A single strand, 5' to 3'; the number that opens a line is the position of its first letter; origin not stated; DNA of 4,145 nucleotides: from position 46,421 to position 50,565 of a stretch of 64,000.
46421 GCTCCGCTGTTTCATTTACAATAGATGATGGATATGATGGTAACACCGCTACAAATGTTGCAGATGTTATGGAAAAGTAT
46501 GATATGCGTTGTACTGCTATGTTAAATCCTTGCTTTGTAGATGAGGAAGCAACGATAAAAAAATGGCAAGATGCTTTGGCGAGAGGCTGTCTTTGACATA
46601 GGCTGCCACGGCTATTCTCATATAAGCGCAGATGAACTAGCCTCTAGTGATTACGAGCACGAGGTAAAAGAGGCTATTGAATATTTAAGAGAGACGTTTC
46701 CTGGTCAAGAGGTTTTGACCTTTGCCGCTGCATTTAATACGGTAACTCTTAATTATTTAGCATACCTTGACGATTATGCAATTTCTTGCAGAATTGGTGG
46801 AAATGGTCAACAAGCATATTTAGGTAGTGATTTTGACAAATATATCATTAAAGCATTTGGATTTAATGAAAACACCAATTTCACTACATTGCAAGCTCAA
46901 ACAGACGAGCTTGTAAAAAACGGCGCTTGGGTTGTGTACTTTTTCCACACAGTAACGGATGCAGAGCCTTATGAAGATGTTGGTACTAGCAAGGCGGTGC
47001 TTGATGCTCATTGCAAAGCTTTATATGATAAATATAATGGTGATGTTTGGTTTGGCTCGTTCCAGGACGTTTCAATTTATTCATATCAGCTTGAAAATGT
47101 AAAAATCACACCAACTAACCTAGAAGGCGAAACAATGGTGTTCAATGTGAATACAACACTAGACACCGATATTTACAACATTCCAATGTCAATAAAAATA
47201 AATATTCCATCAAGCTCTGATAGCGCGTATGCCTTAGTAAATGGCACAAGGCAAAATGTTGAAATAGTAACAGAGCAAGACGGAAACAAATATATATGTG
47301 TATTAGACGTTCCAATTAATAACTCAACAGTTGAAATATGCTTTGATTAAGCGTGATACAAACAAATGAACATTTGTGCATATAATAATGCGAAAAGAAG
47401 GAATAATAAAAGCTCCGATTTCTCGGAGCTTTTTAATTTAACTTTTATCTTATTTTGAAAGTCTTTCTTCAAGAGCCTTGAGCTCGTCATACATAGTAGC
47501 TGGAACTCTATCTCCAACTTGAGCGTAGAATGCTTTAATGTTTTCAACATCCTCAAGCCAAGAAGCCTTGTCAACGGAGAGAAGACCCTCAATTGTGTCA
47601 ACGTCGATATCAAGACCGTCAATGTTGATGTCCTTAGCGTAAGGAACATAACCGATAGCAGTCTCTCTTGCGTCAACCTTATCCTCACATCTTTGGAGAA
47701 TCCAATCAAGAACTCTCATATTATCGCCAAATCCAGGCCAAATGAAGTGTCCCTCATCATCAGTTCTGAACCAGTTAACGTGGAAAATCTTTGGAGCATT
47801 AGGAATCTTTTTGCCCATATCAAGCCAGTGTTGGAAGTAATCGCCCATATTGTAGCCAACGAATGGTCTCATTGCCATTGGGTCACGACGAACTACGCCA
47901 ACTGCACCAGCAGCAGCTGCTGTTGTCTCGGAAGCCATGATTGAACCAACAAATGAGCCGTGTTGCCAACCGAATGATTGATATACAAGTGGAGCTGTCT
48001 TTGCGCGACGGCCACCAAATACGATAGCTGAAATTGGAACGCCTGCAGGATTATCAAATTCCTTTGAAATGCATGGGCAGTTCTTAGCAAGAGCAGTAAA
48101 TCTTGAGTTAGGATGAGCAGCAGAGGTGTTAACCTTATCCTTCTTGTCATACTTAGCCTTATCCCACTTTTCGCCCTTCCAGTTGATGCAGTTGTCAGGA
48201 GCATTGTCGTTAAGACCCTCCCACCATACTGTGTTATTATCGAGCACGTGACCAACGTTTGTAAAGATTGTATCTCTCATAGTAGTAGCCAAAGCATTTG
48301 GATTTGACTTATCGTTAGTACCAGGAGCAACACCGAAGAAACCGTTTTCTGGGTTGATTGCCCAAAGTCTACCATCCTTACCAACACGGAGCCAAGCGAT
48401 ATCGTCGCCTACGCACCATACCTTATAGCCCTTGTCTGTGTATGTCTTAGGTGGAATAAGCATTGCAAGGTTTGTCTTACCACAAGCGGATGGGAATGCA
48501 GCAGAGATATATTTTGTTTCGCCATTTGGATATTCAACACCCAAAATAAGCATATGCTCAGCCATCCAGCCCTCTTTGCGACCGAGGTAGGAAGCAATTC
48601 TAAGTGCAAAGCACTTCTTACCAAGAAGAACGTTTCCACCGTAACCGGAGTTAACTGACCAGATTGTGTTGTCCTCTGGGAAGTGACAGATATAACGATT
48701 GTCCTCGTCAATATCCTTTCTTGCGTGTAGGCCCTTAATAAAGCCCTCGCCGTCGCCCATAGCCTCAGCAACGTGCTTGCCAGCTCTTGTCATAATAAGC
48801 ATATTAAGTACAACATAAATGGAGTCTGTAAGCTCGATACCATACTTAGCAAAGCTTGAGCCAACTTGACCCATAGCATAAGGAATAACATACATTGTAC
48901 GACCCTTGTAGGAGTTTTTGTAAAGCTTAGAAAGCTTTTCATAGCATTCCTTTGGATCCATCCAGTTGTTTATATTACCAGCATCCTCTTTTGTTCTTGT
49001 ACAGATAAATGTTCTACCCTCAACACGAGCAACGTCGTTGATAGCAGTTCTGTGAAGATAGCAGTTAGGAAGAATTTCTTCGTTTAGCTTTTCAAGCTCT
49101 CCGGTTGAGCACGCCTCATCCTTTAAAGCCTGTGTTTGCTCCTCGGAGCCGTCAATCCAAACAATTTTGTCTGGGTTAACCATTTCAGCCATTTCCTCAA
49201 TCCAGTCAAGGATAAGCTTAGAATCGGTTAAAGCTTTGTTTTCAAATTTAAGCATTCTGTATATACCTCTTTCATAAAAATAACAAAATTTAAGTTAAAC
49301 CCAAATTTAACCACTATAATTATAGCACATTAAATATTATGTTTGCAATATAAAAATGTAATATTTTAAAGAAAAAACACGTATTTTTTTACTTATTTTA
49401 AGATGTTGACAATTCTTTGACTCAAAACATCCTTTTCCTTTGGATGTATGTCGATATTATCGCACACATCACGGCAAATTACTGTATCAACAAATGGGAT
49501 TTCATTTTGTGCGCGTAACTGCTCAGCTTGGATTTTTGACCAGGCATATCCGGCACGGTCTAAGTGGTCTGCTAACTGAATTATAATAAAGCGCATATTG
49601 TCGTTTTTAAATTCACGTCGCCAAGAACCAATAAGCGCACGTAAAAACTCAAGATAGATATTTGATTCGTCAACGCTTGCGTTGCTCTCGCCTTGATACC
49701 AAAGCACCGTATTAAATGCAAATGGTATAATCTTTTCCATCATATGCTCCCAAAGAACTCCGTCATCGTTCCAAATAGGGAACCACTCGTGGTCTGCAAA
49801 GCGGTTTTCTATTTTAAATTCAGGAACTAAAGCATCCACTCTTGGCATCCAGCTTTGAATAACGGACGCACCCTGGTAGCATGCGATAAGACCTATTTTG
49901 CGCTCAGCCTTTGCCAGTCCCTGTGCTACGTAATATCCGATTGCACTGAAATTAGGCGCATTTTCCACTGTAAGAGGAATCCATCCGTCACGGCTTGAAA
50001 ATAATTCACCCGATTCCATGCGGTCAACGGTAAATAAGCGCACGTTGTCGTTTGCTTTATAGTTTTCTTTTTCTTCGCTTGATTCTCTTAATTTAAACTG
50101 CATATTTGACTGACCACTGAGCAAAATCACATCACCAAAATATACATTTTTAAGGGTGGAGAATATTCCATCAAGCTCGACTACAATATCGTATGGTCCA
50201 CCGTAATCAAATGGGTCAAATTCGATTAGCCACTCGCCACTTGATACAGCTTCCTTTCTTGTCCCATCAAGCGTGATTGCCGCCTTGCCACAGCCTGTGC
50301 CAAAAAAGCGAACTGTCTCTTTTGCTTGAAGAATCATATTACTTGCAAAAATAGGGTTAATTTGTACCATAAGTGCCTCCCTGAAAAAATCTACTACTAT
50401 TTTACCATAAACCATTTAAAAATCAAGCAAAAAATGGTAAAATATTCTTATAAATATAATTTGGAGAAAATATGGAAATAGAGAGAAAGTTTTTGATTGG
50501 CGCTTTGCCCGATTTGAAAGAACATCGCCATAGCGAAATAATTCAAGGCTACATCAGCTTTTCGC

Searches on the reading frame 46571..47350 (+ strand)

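Call 37: search_protein_families(library=pfam, proteins=[window:46571-47350:+], max_evalue=0.001)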
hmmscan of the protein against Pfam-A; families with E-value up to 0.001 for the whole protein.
window:46571-47350:+ (259 aa): 1 family
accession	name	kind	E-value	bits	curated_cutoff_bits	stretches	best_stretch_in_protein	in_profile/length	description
PF01522.26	Polysacc_deac_1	-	0.00067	20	23.1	0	8-63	59-113/124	Polysaccharide deacetylase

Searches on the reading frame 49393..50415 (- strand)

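Call 37: search_protein_families(library=pfam, proteins=[window:49393-50415:-], max_evalue=0.001)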
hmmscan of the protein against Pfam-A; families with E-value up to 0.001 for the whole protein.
window:49393-50415:- (340 aa): 1 family
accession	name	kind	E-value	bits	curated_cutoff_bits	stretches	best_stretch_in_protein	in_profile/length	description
PF03629.24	SASA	-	8e-18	65.3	24.8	1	95-318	3-200/226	Carbohydrate esterase, sialic acid-specific acetylesterase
